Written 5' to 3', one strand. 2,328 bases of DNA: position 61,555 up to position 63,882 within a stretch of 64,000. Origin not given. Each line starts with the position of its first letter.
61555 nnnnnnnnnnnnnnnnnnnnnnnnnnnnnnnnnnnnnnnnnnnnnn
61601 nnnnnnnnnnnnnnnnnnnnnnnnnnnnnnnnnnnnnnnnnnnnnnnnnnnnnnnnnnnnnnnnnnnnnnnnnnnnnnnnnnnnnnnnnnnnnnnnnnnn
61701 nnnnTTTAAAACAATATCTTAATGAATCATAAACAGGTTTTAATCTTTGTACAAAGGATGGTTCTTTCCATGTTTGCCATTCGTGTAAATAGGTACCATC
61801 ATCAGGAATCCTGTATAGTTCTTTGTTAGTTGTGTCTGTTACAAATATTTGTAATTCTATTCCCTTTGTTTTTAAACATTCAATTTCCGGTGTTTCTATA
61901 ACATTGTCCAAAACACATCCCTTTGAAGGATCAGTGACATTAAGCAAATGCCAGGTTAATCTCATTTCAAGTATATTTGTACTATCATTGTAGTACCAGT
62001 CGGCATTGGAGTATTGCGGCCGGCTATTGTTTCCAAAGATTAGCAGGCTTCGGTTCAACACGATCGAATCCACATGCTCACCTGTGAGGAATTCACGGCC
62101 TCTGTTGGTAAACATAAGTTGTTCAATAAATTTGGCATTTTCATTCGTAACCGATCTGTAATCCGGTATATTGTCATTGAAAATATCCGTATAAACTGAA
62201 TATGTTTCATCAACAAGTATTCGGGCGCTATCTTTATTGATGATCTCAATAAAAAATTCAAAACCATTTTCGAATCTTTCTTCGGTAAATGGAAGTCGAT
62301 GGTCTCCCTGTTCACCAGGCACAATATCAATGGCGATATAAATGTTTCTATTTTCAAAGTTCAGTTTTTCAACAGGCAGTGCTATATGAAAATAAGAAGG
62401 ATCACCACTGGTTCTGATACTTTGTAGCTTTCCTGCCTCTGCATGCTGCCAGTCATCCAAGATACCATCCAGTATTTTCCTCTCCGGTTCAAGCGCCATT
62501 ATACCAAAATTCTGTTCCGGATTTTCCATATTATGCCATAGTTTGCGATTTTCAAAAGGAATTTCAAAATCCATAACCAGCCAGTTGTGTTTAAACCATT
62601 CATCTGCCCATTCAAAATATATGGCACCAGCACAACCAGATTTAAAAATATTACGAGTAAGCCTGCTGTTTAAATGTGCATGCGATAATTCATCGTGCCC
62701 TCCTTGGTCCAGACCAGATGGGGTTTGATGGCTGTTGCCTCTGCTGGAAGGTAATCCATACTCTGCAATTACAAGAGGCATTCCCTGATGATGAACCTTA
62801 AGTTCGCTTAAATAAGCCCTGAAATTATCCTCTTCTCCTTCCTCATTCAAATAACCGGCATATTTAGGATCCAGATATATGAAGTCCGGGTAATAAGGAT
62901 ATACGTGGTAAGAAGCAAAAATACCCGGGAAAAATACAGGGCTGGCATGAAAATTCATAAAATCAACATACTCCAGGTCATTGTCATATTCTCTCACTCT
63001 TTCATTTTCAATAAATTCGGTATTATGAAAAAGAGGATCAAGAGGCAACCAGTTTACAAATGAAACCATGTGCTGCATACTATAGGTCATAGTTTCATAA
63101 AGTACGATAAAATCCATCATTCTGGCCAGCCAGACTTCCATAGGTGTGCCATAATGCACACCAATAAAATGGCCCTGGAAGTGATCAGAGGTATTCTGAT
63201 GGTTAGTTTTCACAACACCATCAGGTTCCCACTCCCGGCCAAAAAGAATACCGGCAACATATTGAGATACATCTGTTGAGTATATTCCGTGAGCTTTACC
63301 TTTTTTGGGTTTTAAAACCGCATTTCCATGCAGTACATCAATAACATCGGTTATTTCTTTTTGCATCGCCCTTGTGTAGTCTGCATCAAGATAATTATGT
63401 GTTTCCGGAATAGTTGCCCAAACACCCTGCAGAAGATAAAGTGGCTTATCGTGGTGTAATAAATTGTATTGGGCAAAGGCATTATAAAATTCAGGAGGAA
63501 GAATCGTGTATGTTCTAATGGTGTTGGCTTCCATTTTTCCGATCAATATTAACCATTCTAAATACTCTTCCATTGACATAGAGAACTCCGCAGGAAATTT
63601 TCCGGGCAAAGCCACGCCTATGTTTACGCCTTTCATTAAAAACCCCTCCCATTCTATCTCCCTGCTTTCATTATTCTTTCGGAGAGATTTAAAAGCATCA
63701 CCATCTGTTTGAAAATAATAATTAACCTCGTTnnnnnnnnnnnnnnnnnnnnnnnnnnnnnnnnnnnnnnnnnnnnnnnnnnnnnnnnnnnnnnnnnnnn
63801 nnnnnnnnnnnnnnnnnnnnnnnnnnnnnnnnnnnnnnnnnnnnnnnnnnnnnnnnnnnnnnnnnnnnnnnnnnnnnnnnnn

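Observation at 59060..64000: Tightly coupled operon of at least three genes encoding a GH-like/CE4-like giant protein and a large lipoprotein: candidate uncharacterised exopolysaccharide-processing system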

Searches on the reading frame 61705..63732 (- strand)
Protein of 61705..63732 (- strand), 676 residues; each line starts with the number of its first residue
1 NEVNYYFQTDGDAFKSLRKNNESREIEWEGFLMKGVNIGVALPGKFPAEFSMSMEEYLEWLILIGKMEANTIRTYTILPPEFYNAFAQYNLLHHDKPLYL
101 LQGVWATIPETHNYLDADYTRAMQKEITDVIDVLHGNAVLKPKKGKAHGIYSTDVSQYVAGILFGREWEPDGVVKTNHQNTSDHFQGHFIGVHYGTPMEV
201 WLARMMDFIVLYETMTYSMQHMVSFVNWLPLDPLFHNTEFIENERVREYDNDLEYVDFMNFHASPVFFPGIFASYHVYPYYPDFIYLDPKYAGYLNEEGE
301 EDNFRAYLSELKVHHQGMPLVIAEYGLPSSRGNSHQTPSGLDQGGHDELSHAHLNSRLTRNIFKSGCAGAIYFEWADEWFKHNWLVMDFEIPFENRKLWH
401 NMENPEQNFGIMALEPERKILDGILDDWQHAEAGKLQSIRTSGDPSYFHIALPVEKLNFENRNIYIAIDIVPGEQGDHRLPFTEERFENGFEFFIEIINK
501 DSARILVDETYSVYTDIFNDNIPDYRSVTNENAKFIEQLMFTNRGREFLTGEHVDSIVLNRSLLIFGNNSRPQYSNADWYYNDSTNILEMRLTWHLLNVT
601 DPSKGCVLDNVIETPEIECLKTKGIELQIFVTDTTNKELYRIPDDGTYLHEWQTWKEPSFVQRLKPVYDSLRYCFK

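Call 71: search_protein_representatives(protein=window:61705-63732:-)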
Query: 676 residues. Proteins with E-value up to 0.001 (for the whole library): 1400; up to 1e-10: 993; up to 1e-30: 551. The best 150 are listed.
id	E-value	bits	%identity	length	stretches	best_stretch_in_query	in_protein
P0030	1.7e-263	893.0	58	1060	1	5-675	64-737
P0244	1.2e-248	843.8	55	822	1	4-675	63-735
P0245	3.6e-236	802.7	51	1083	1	2-675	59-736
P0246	3.6e-234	796.1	53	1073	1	6-673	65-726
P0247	1.1e-219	748.1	52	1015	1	21-675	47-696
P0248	3.5e-207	706.9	49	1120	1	20-675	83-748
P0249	1.2e-199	682.0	48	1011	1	5-675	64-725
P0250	3.0e-172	591.4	45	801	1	24-666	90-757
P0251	5.4e-170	583.9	43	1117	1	22-675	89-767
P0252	1.1e-165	569.7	42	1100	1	15-668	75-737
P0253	1.8e-162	559.0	50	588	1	24-512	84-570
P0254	8.6e-160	550.2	44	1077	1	30-672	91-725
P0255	6.3e-158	544.0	42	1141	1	21-671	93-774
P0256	1.1e-155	536.7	42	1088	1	9-671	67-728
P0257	1.8e-145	502.9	45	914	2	27-454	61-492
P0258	1.0e-134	467.3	41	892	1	27-674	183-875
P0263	4.7e-130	451.9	42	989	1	27-638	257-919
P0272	6.6e-115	401.8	40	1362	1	27-615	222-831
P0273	1.4e-114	400.7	36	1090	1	25-672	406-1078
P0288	1.2e-109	384.5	34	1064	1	24-670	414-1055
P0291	1.1e-108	381.3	37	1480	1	26-666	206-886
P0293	3.3e-108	379.7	40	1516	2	27-513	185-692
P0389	1.5e-89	318.0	35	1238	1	25-670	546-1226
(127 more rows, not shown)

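Call 73: search_protein_families(library=pfam, proteins=[P0273, P0288, P0272, P0291, P0293, P0389, P0258, P0263], max_evalue=0.001)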
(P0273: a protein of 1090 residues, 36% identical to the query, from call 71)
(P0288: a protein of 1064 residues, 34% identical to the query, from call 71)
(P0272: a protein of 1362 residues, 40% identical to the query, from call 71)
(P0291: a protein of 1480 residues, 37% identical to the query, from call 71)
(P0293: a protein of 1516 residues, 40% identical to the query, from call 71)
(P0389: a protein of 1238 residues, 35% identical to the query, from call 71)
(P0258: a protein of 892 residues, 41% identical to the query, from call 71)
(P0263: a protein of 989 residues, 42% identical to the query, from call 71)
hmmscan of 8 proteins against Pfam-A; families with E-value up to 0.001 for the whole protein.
P0273 (1090 aa): 0 families

P0288 (1064 aa): 0 families

P0272 (1362 aa): 6 families
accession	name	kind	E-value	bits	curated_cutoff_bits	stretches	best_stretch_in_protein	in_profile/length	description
PF13432.12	TPR_16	-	3.2e-12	47.1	32.7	1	40-98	1-59/65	Tetratricopeptide repeat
PF07719.23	TPR_2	-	9.8e-10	38.2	27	0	139-171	2-34/34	Tetratricopeptide repeat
PF14559.12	TPR_19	-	1.7e-08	35.1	25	1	115-180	2-67/68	Tetratricopeptide repeat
PF13424.12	TPR_12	-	3.6e-06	27.5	30.1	0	109-162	8-69/77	Tetratricopeptide repeat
PF13428.12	TPR_14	-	9.5e-05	23.2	23.5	0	139-181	2-44/44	Tetratricopeptide repeat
PF00515.34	TPR_1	-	0.00013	22.1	27.8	0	139-171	2-34/34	Tetratricopeptide repeat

P0291 (1480 aa): 15 families
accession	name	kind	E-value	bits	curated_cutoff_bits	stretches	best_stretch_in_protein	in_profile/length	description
PF14559.12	TPR_19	-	1.3e-32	112.4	25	5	976-1041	1-66/68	Tetratricopeptide repeat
PF13432.12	TPR_16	-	4.1e-20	72.3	32.7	3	55-118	1-64/65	Tetratricopeptide repeat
PF07719.23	TPR_2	-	1e-15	56.9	27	0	55-83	5-33/34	Tetratricopeptide repeat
PF13174.12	TPR_6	-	1.7e-12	47.6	26.3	0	52-82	1-31/33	Tetratricopeptide repeat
PF24575.1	TPR_Slam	-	1.3e-11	45.3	35.2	1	1041-1090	54-103/104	Surface lipoprotein assembly modifier, N-terminal TPR repeats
PF13428.12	TPR_14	-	6.2e-11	42.3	23.5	0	52-93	2-43/44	Tetratricopeptide repeat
PF23914.1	TPR_CcmH_CycH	-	1e-09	38.8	42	0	42-123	41-125/158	Cytochrome c-type biogenesis protein H TPR domain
PF13414.12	TPR_11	-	5.9e-08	32.7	26.8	0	1015-1043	9-37/42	TPR repeat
PF13431.12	TPR_17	-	8.3e-08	32.4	24.4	0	1057-1088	2-33/34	Tetratricopeptide repeat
PF13371.12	TPR_9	-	9.3e-07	29.2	35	1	26-88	4-66/73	Tetratricopeptide repeat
PF00515.34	TPR_1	-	2.1e-06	27.7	27.8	0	53-83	3-33/34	Tetratricopeptide repeat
PF13181.12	TPR_8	-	2.1e-05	24.7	25.7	0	52-82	2-32/34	Tetratricopeptide repeat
PF13424.12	TPR_12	-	0.00022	21.8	30.1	0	26-80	18-74/77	Tetratricopeptide repeat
PF14561.12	TPR_20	-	0.00029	21.5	25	0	1054-1098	8-52/90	Tetratricopeptide repeat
PF12895.13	ANAPC3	-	0.00052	20.7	27.2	0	1014-1078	3-66/82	Anaphase-promoting complex, cyclosome, subunit 3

P0293 (1516 aa): 14 families
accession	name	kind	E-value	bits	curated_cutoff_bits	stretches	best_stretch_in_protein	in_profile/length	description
PF14559.12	TPR_19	-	1.3e-27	96.4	25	6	1081-1139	5-62/68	Tetratricopeptide repeat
PF13428.12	TPR_14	-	3e-25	86.6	23.5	0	1102-1143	2-43/44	Tetratricopeptide repeat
PF13432.12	TPR_16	-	1.2e-18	67.6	32.7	3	43-104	3-64/65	Tetratricopeptide repeat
PF07719.23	TPR_2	-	7.3e-14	51.1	27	0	43-70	7-34/34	Tetratricopeptide repeat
PF13174.12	TPR_6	-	3.9e-11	43.3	26.3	0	1102-1132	1-31/33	Tetratricopeptide repeat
PF13371.12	TPR_9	-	4.1e-11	43.2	35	1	979-1040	9-70/73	Tetratricopeptide repeat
PF13414.12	TPR_11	-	1.3e-10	41.2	26.8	0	48-81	5-38/42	TPR repeat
PF13431.12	TPR_17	-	1.5e-10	40.9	24.4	0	60-91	2-33/34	Tetratricopeptide repeat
PF23914.1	TPR_CcmH_CycH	-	3.5e-10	40.4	42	0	48-137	61-153/158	Cytochrome c-type biogenesis protein H TPR domain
PF14561.12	TPR_20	-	1e-09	39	25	0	1052-1129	7-86/90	Tetratricopeptide repeat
PF13424.12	TPR_12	-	1.5e-08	35.1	30.1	0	1123-1164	32-74/77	Tetratricopeptide repeat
PF25064.1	ARM_TT21_5th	-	3.4e-06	27.8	27.8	0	81-142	11-72/117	TT21 fifth ARM repeats domain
PF00515.34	TPR_1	-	2.3e-05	24.4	27.8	0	1136-1168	2-34/34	Tetratricopeptide repeat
PF24575.1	TPR_Slam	-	7.2e-05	23.6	35.2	0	1037-1087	51-101/104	Surface lipoprotein assembly modifier, N-terminal TPR repeats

P0389 (1238 aa): 6 families
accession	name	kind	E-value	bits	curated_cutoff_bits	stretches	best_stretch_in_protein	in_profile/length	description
PF13641.12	Glyco_tranf_2_3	-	1.9e-25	90.7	27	1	62-330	1-230/230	Glycosyltransferase like family 2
PF00535.33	Glycos_transf_2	-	6.5e-24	85.2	23.3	1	65-204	1-116/168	Glycosyl transferase family 2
PF13632.12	Glyco_trans_2_3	-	1.6e-12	48.1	27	1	171-382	4-192/198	Glycosyl transferase family group 2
PF03142.21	Chitin_synth_2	-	2.3e-07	30.3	27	1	279-397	326-439/527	Chitin synthase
PF13506.12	Glyco_transf_21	-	2.8e-05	24.1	21.7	1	153-329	18-174/174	Glycosyl transferase family 21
PF10111.15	Glyco_tranf_2_2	-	0.00018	21.6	27.3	0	65-116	1-54/276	Glycosyltransferase like family 2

P0258 (892 aa): 6 families
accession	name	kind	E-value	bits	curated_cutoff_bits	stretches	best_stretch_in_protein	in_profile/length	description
PF23914.1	TPR_CcmH_CycH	-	2.5e-05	24.6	42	1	52-139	65-155/158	Cytochrome c-type biogenesis protein H TPR domain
PF13431.12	TPR_17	-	7e-05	23.2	24.4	0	97-125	5-33/34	Tetratricopeptide repeat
PF13432.12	TPR_16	-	9.4e-05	23.2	32.7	1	80-139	6-65/65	Tetratricopeptide repeat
PF07719.23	TPR_2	-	0.00014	22.1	27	0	106-138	2-34/34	Tetratricopeptide repeat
PF14559.12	TPR_19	-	0.00031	21.4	25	0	115-145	1-31/68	Tetratricopeptide repeat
PF13428.12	TPR_14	-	0.00058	20.7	23.5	0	106-144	2-40/44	Tetratricopeptide repeat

P0263 (989 aa): 11 families
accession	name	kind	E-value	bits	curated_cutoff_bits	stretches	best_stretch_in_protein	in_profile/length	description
PF14559.12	TPR_19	-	5.2e-14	52.8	25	2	84-132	3-51/68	Tetratricopeptide repeat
PF13428.12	TPR_14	-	3.1e-10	40.1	23.5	0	77-113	6-42/44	Tetratricopeptide repeat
PF13424.12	TPR_12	-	4.8e-10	39.9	30.1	1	79-136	10-75/77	Tetratricopeptide repeat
PF13432.12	TPR_16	-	6.4e-10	39.7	32.7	1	77-133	2-58/65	Tetratricopeptide repeat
PF07719.23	TPR_2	-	1.2e-09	37.9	27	0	109-134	4-29/34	Tetratricopeptide repeat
PF13181.12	TPR_8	-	1.3e-05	25.4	25.7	0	107-132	2-27/34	Tetratricopeptide repeat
PF23914.1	TPR_CcmH_CycH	-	2.9e-05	24.4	42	0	82-133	97-148/158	Cytochrome c-type biogenesis protein H TPR domain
PF25064.1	ARM_TT21_5th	-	4.3e-05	24.2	27.8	0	82-150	11-78/117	TT21 fifth ARM repeats domain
PF13374.12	TPR_10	-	9.1e-05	22.8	27.5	0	142-167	4-29/42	Tetratricopeptide repeat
PF12895.13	ANAPC3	-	0.00012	22.7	27.2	1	86-164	3-80/82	Anaphase-promoting complex, cyclosome, subunit 3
PF13174.12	TPR_6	-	0.0002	22.2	26.3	0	107-136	1-30/33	Tetratricopeptide repeat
